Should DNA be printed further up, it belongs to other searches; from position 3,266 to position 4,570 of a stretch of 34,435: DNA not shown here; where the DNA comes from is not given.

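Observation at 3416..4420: Triple fusion: degenerate receiver + LytTR + divergent FHA in one polypeptide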

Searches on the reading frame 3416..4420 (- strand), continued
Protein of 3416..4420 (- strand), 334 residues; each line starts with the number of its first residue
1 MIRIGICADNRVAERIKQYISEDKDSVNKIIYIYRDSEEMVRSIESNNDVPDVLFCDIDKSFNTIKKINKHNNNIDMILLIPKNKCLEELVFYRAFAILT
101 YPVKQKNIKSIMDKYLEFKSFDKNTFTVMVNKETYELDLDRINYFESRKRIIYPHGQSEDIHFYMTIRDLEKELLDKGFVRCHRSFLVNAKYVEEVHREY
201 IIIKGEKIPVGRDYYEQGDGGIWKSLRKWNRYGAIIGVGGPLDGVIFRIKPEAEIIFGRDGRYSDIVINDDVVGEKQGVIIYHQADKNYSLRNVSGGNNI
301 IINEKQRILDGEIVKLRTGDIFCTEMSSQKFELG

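Call 30: list_cluster_members(proteins=[P0012, P0014, P0015, P0016, P0017, P0020, P0024, P0035, P0044, P0022])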
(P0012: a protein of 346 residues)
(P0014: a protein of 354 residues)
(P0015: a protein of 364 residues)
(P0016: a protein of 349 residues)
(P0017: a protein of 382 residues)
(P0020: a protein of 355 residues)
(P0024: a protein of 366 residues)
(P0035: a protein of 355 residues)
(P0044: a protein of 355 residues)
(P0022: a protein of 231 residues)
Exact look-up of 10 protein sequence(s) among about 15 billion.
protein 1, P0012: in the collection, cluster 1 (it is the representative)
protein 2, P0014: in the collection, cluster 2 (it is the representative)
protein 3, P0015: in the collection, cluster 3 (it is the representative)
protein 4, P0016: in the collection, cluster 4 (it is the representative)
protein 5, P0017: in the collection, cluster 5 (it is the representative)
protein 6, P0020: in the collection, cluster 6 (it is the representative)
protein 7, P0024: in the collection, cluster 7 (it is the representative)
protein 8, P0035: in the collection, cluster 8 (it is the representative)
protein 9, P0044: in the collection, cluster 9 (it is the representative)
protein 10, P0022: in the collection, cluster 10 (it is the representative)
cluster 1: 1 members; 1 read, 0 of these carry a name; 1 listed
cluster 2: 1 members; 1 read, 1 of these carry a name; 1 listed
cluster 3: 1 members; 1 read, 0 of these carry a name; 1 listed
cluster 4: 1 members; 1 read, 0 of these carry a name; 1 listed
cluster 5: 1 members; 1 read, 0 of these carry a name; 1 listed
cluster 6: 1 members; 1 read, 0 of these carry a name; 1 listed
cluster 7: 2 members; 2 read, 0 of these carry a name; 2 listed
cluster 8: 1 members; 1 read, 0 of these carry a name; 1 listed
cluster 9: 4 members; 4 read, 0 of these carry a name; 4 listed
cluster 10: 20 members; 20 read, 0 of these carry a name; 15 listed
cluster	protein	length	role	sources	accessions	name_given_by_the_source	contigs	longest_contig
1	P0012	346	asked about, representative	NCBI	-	-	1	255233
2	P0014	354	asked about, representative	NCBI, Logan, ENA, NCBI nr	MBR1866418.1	MAG: LytTR family transcriptional regulator DNA-binding domain-containing protein ... | LytTR family transcriptional regulator DNA-binding domain-containing protein ...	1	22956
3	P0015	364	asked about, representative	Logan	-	-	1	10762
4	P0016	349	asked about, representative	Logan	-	-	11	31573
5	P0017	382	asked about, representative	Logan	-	-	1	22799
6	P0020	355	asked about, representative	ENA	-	-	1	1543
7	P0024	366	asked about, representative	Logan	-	-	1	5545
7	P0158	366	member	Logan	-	-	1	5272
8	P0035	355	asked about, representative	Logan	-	-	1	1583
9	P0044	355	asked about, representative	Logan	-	-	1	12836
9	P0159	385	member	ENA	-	-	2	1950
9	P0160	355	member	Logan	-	-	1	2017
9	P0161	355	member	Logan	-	-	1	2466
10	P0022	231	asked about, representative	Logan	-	-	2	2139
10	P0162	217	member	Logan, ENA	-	-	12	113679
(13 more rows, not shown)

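Call 31: find_encoding_contigs(protein=P0016, flank=8000, max_places=2)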
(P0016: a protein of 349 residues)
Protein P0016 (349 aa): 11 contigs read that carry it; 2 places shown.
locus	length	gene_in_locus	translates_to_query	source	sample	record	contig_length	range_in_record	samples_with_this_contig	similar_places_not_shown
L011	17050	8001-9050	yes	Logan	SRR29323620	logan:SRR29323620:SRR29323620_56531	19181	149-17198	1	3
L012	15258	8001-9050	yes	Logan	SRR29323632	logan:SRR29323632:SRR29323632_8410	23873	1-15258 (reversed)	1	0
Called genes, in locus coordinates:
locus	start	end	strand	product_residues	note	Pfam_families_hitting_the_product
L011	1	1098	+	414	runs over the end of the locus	?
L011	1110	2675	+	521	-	PF00069:Pkinase, PF07714:PK_Tyr_Ser-Thr, PF03793:PASTA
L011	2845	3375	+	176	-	PF04397:LytTR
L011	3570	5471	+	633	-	PF14200:RicinB_lectin_2, PF02368:Big_2, PF13306:LRR_5, PF13855:LRR_8 (faint)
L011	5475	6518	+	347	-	PF00072:Response_reg, PF04397:LytTR, PF00498:FHA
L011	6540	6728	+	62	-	-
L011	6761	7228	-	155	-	-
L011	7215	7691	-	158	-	PF13151:DUF3990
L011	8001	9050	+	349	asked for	PF00072:Response_reg, PF04397:LytTR, PF00498:FHA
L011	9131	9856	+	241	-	PF13672:PP2C_2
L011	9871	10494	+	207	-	PF16697:Yop-YscD_cpl, PF00498:FHA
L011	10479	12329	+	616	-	PF00092:VWA (weak), PF16697:Yop-YscD_cpl, PF00498:FHA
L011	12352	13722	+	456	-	PF00069:Pkinase, PF01636:APH (faint), PF07714:PK_Tyr_Ser-Thr, PF03109:ABC1 (weak), PF06293:Kdo (weak)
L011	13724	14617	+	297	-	PF00481:PP2C, PF13672:PP2C_2, PF07228:SpoIIE (weak)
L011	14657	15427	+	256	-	PF16697:Yop-YscD_cpl, PF00498:FHA (weak)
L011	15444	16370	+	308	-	PF00498:FHA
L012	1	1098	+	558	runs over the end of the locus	PF16697:Yop-YscD_cpl (weak), PF00498:FHA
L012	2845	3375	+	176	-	PF04397:LytTR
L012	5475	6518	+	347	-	PF00072:Response_reg, PF04397:LytTR, PF00498:FHA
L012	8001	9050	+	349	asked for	PF00072:Response_reg, PF04397:LytTR, PF00498:FHA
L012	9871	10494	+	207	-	PF16697:Yop-YscD_cpl, PF00498:FHA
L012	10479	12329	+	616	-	PF00092:VWA (weak), PF16697:Yop-YscD_cpl, PF00498:FHA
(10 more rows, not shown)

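Call 32: find_encoding_contigs(protein=P0012, flank=8000, max_places=2)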
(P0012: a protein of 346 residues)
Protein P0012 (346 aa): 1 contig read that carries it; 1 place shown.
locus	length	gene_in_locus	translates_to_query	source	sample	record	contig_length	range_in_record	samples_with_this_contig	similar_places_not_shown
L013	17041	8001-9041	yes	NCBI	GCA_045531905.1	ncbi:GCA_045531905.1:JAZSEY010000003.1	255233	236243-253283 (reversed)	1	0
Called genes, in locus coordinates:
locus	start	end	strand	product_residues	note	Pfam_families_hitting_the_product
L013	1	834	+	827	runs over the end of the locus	PF13306:LRR_5, PF26918:Ig_Eae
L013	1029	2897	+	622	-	PF00069:Pkinase, PF07714:PK_Tyr_Ser-Thr, PF03109:ABC1 (weak), PF06293:Kdo (weak), PF14531:Kinase-like (weak)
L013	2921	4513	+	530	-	PF00069:Pkinase, PF07714:PK_Tyr_Ser-Thr, PF03793:PASTA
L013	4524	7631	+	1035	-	PF19789:DUF6273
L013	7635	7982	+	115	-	PF16697:Yop-YscD_cpl, PF00498:FHA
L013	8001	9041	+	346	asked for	PF04397:LytTR, PF16697:Yop-YscD_cpl, PF00498:FHA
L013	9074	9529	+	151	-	-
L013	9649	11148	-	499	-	PF00474:SSF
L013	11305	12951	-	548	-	PF00501:AMP-binding, PF13193:AMP-binding_C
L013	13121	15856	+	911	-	PF00512:HisKA, PF02518:HATPase_c, PF00072:Response_reg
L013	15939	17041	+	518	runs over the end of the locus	PF12673:SipL, PF01476:LysM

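Call 58: find_homologous_proteins(query=A6, max_evalue=1e-20)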
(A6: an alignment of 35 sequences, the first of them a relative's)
Query A6 (35 sequences) (334 aa, profile of the alignment): 15 proteins with E <= 1e-20 among 5096 candidates.
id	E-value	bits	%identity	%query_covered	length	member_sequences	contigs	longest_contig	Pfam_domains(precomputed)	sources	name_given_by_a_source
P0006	2.0e-113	397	50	100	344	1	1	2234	PF04397.22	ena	-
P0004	6.9e-113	395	54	100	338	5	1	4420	PF00498.32,PF04397.22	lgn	-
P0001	8.9e-112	392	100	100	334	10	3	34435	PF00498.32,PF04397.22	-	-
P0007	9.5e-112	392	48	100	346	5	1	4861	PF04397.22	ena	-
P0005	1.0e-111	391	50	100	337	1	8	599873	PF04397.22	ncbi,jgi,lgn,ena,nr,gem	ncbi:MAG: hypothetical protein E7271_00805 [Lachnospiraceae bacterium]|nr:hypothetical protein [Lach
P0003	1.5e-111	391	62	100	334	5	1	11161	PF04397.22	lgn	-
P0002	5.3e-111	389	64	100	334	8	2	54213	PF04397.22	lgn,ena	-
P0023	3.8e-107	376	24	96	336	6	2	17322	PF00498.32,PF16697.11,PF04397.22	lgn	-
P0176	1.6e-101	358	24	96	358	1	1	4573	PF00498.32,PF04397.22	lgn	-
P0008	1.8e-64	236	55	68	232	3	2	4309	PF04397.22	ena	-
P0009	2.9e-51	193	39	29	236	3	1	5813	PF04397.22,PF00072.31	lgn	-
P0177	3.1e-32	130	27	53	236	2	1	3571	PF04397.22,PF00072.31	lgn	-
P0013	3.8e-30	123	88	46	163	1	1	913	-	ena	-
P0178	2.0e-22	98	25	60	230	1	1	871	PF04397.22,PF00072.31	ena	-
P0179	9.8e-21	92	44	13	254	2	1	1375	PF04397.22,PF00072.31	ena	-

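Call 60: search_protein_families(library=ncbifam, proteins=[window:3416-4420:-], max_evalue=0.01)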
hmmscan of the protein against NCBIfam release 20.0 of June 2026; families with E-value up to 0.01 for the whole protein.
window:3416-4420:- (334 aa): 2 families
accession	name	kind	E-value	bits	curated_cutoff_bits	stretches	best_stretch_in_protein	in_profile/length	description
NF008677.0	PRK11697.1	equivalog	5.9e-07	29.1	246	1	131-216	141-229/238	two-component system response regulator BtsR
NF046049.1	quorum_RR_AgrA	equivalog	0.00046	19.8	400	1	11-199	15-216/238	quorum-sensing response regulator AgrA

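Call 61: search_protein_families(library=padloc, proteins=[window:3416-4420:-], max_evalue=0.001)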
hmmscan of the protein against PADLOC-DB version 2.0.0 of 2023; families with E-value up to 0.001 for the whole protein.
window:3416-4420:- (334 aa): 0 families

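Call 69: find_encoding_contigs(protein=P0017, flank=7000, max_places=1)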
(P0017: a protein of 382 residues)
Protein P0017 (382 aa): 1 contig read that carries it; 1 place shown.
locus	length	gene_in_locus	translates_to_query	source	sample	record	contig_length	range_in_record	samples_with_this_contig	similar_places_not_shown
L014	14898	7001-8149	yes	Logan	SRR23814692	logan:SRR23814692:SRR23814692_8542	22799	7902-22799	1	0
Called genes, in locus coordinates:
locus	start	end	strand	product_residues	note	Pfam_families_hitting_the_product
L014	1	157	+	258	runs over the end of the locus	-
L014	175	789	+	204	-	PF01478:Peptidase_A24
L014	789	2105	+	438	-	PF14903:WG_beta_rep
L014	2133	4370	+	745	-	PF09479:Flg_new, PF18998:Flg_new_2 (faint), PF26182:Ig_NUP210_5th (faint), PF09479:Flg_new, PF26918:Ig_Eae (weak)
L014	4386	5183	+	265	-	PF00481:PP2C, PF13672:PP2C_2 (faint), PF07228:SpoIIE (faint)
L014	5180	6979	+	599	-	PF00069:Pkinase, PF07714:PK_Tyr_Ser-Thr, PF03793:PASTA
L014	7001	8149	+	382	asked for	PF04397:LytTR, PF00498:FHA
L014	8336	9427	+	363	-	-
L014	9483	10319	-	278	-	PF02311:AraC_binding, PF12833:HTH_18, PF00165:HTH_AraC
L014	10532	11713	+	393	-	PF02368:Big_2, PF26182:Ig_NUP210_5th (weak), PF00756:Esterase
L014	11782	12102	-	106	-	PF07022:Phage_CI_repr (weak), PF12844:HTH_19, PF13560:HTH_31, PF01381:HTH_3, PF13443:HTH_26 (weak)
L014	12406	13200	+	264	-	PF20240:DUF6597 (weak), PF12833:HTH_18, PF00165:HTH_AraC (weak)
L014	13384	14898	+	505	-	?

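Call 70: find_encoding_contigs(protein=P0014, flank=7000, max_places=1)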
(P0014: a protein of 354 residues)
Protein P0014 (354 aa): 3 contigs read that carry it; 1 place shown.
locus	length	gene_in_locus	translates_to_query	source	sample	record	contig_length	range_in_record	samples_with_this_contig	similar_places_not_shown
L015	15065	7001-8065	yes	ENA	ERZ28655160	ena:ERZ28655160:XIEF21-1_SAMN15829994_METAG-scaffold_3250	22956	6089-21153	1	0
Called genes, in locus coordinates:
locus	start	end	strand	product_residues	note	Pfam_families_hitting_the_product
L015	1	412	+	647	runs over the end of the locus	PF00069:Pkinase, PF07714:PK_Tyr_Ser-Thr, PF03109:ABC1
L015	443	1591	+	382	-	PF03793:PASTA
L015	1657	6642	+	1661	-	PF23952:LRR_EndoS (faint), PF12799:LRR_4 (faint), PF19789:DUF6273, PF25833:Fn3_SaeA_3rd (weak)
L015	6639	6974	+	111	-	PF16697:Yop-YscD_cpl (weak), PF00498:FHA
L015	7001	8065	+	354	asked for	PF00072:Response_reg, PF04397:LytTR, PF00498:FHA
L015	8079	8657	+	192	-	-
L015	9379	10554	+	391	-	-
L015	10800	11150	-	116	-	PF00571:CBS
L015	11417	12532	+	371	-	-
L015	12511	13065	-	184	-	PF06866:DUF1256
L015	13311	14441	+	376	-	PF01476:LysM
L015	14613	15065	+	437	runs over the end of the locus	PF18975:DUF5711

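Call 71: find_encoding_contigs(protein=P0162, flank=7000, max_places=1)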
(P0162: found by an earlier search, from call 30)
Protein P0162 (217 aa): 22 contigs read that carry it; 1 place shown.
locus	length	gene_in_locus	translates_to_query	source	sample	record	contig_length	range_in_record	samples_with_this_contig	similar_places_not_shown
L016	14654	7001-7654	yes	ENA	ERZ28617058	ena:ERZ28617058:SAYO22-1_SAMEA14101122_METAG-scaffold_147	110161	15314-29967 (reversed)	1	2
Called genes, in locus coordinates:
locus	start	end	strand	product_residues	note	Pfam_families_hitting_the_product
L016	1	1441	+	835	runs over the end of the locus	PF07523:Big_3, PF00041:fn3 (weak)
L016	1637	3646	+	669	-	PF00069:Pkinase, PF07714:PK_Tyr_Ser-Thr, PF01636:APH (faint), PF03109:ABC1 (weak)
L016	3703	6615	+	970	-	PF13306:LRR_5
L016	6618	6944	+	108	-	PF16697:Yop-YscD_cpl (weak), PF00498:FHA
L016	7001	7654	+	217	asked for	PF04397:LytTR, PF16697:Yop-YscD_cpl (weak), PF00498:FHA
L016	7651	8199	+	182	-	-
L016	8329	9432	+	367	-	PF01906:YbjQ_1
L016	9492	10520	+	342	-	PF00535:Glycos_transf_2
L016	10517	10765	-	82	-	PF10704:DUF2508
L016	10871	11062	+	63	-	PF07441:BofA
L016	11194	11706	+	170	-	-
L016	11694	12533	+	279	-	-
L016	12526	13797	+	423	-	PF00437:T2SSE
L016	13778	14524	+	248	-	-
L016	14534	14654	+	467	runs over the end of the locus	PF00482:T2SSF (weak)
